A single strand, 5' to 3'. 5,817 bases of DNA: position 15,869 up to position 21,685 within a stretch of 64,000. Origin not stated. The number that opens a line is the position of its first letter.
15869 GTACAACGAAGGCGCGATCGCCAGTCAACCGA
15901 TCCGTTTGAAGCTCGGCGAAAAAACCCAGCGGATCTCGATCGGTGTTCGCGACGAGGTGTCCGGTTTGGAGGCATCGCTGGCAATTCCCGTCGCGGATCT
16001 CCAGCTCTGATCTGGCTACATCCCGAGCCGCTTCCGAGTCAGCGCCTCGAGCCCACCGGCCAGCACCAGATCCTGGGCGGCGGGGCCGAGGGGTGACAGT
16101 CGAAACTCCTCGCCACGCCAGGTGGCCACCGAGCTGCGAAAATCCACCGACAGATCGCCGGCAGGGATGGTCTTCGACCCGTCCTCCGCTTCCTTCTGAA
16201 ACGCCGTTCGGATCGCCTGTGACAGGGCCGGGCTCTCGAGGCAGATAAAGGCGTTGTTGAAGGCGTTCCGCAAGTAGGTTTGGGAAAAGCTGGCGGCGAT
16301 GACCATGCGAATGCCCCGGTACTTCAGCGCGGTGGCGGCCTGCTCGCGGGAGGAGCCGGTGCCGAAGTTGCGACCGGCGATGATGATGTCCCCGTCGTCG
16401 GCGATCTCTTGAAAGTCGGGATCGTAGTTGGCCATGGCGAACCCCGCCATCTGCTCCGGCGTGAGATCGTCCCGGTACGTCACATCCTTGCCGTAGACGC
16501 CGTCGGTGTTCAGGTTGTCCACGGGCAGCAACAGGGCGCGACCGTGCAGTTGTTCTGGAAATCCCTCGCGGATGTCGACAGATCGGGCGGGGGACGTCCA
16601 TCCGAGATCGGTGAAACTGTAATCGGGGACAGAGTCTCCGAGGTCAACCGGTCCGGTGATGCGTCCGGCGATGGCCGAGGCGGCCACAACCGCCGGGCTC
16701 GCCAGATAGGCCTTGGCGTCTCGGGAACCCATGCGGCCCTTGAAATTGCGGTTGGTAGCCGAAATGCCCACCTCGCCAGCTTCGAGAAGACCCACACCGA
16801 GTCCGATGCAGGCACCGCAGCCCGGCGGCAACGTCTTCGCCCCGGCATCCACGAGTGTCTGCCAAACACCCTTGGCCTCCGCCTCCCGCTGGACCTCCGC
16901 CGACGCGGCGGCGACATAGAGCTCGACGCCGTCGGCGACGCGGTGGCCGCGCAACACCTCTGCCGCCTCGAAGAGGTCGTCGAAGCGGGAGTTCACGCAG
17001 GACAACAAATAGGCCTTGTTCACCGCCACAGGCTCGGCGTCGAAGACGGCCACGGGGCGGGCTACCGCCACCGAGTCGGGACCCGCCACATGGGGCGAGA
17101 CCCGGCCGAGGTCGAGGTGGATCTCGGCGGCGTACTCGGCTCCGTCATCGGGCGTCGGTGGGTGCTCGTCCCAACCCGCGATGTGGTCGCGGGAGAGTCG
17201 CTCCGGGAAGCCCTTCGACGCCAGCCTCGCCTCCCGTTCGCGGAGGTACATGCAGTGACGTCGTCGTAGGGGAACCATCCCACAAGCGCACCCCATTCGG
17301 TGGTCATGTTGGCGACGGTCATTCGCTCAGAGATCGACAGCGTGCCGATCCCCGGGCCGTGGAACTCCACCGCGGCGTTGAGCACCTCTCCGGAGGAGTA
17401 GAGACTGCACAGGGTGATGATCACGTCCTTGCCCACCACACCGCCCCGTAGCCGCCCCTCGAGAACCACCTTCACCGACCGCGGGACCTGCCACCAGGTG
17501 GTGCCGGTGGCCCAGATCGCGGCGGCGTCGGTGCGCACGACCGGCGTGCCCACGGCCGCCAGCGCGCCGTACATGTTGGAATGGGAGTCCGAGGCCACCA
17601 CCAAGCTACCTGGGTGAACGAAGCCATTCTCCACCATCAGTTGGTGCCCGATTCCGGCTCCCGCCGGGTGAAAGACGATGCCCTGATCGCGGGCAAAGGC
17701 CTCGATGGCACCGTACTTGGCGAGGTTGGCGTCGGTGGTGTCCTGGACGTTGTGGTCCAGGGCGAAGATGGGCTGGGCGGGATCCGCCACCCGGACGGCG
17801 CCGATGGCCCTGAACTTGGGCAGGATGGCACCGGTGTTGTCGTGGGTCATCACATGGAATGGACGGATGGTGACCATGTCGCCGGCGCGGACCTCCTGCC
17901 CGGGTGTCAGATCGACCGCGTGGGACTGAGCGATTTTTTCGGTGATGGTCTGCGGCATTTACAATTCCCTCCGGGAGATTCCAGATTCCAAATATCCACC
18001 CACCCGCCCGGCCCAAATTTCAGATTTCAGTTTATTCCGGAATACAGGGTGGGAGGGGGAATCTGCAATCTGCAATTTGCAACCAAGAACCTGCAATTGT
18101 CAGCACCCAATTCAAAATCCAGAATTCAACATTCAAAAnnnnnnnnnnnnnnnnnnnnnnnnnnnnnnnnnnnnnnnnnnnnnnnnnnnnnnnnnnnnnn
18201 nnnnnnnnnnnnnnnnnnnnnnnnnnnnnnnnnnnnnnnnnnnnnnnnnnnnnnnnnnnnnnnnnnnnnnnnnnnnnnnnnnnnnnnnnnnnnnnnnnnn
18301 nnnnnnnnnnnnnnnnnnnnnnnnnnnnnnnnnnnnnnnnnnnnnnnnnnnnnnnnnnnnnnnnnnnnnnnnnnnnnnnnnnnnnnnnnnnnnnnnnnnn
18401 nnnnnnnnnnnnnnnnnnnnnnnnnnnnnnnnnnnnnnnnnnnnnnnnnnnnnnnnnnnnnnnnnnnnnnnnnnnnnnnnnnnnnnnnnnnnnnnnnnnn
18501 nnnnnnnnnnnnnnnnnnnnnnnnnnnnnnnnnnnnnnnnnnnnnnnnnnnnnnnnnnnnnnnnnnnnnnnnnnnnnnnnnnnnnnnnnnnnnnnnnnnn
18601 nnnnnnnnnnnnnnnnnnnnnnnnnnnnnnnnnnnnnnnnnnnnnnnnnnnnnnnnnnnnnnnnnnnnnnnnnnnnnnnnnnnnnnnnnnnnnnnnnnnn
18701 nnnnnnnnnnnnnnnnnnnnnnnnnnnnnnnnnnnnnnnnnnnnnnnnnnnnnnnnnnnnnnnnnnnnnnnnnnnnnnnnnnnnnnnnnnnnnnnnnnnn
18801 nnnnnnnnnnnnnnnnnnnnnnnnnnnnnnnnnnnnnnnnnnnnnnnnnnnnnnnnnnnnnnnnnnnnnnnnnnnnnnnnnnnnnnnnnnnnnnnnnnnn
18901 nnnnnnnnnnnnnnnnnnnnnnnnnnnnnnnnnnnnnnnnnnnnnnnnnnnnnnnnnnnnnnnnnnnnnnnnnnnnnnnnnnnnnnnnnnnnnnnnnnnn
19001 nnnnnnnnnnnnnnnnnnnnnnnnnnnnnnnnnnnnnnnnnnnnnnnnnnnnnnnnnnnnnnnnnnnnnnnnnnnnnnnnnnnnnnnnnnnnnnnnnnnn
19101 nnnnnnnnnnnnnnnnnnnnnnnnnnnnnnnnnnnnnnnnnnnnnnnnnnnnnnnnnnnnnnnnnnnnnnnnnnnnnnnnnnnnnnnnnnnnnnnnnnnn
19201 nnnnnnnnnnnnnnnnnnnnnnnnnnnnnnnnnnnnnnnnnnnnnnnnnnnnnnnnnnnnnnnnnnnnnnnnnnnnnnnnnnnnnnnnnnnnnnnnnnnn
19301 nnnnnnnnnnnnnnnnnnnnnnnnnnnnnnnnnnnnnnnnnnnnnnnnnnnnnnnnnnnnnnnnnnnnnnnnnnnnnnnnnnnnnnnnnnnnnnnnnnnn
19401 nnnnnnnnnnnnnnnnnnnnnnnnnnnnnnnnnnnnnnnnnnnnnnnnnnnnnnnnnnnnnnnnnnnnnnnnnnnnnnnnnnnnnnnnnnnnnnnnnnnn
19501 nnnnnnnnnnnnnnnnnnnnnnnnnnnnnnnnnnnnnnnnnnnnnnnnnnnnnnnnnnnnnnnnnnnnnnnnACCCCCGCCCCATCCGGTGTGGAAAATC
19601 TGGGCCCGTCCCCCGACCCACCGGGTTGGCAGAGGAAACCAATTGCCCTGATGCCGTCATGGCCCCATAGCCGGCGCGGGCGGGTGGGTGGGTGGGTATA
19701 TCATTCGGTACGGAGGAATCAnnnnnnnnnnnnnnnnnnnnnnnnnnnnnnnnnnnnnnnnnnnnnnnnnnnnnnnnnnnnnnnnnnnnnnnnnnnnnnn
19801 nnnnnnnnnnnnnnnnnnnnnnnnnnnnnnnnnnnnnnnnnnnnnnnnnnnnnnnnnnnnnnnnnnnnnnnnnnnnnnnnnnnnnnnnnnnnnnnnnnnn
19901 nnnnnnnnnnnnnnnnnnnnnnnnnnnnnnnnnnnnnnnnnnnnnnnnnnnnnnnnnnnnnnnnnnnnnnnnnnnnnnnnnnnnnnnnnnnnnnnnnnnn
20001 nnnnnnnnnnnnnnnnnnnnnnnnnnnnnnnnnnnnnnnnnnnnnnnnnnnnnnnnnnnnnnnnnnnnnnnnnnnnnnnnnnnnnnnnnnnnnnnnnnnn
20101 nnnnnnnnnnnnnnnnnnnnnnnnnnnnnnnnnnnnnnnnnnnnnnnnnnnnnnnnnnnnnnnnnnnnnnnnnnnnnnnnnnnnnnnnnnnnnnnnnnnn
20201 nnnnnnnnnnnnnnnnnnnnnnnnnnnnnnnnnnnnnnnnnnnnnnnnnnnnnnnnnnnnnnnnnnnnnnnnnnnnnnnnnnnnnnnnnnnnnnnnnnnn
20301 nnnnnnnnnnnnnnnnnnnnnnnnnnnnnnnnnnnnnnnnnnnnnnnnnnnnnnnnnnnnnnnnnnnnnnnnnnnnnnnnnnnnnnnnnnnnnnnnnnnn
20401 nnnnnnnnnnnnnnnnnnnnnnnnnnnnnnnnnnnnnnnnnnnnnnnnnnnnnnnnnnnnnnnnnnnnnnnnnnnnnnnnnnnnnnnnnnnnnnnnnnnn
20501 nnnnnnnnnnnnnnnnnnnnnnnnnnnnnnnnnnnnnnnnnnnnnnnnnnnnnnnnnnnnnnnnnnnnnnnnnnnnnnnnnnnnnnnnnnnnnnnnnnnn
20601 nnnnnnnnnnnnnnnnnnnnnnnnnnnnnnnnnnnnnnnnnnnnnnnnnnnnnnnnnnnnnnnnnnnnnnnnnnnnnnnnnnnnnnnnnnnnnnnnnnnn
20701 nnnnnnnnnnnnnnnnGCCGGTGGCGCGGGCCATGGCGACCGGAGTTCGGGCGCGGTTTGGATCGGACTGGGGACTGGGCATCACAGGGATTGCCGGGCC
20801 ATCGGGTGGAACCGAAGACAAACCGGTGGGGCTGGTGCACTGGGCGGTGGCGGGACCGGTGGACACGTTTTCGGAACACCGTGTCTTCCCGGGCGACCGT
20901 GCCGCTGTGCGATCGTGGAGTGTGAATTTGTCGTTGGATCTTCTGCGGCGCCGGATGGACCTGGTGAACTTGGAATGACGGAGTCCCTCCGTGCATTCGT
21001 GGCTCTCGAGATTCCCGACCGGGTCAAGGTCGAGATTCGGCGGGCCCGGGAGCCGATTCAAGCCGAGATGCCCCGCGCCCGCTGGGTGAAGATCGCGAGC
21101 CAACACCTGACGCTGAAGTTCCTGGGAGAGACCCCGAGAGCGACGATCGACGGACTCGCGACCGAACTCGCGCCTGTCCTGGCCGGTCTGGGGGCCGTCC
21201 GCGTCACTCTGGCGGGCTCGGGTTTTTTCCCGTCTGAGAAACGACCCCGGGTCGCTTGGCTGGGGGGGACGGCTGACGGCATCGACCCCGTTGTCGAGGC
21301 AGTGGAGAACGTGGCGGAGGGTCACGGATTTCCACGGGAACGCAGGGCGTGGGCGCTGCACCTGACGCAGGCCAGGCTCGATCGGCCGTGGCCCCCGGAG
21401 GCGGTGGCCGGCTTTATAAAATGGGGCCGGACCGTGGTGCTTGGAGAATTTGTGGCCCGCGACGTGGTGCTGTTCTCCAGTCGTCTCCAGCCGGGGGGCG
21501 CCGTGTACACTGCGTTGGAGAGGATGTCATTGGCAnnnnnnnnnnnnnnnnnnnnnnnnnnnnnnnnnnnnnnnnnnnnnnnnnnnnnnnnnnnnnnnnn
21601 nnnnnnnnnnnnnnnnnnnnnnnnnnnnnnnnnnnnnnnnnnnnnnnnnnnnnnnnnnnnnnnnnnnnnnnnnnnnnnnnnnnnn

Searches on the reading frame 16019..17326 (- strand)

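Call 24: search_protein_families(library=pfam, proteins=[window:16019-17326:-], max_evalue=0.01)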
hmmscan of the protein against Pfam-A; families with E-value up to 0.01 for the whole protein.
window:16019-17326:- (436 aa): 2 families
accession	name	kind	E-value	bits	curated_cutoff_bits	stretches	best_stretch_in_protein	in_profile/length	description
PF00330.25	Aconitase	-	4.3e-45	155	28.7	1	11-221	227-463/463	Aconitase family (aconitate hydratase)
PF00694.25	Aconitase_C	-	3.3e-20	73.2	22.8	1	246-366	15-129/131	Aconitase C-terminal domain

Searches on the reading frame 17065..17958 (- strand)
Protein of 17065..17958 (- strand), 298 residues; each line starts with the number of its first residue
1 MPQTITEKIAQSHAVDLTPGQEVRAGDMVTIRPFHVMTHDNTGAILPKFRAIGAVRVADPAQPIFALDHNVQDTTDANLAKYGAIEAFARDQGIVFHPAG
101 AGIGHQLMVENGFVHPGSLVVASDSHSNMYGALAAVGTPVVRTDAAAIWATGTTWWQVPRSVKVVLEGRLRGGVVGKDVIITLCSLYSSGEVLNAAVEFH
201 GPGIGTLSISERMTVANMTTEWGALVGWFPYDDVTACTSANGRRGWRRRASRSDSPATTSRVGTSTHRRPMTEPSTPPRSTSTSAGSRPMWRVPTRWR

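Call 24: search_protein_families(library=pfam, proteins=[window:17065-17958:-], max_evalue=0.01)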
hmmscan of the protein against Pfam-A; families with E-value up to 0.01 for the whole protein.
window:17065-17958:- (298 aa): 1 family
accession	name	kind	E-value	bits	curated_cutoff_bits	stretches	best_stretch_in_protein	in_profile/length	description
PF00330.25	Aconitase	-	7.3e-54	183.9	28.7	1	7-236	1-241/463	Aconitase family (aconitate hydratase)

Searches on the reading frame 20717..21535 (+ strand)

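Call 25: search_protein_families(library=pfam, proteins=[window:20717-21535:+], max_evalue=0.05)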
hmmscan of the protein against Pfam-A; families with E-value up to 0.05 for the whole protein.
window:20717-21535:+ (273 aa): 2 families
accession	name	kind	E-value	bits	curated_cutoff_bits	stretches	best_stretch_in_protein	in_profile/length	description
PF02834.22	LigT_PEase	-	7.2e-16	58.6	23.3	1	97-181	1-87/87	LigT like Phosphoesterase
PF13563.12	2_5_RNA_ligase2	-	6.5e-08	33.2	27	1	100-231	2-126/152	2'-5' RNA ligase superfamily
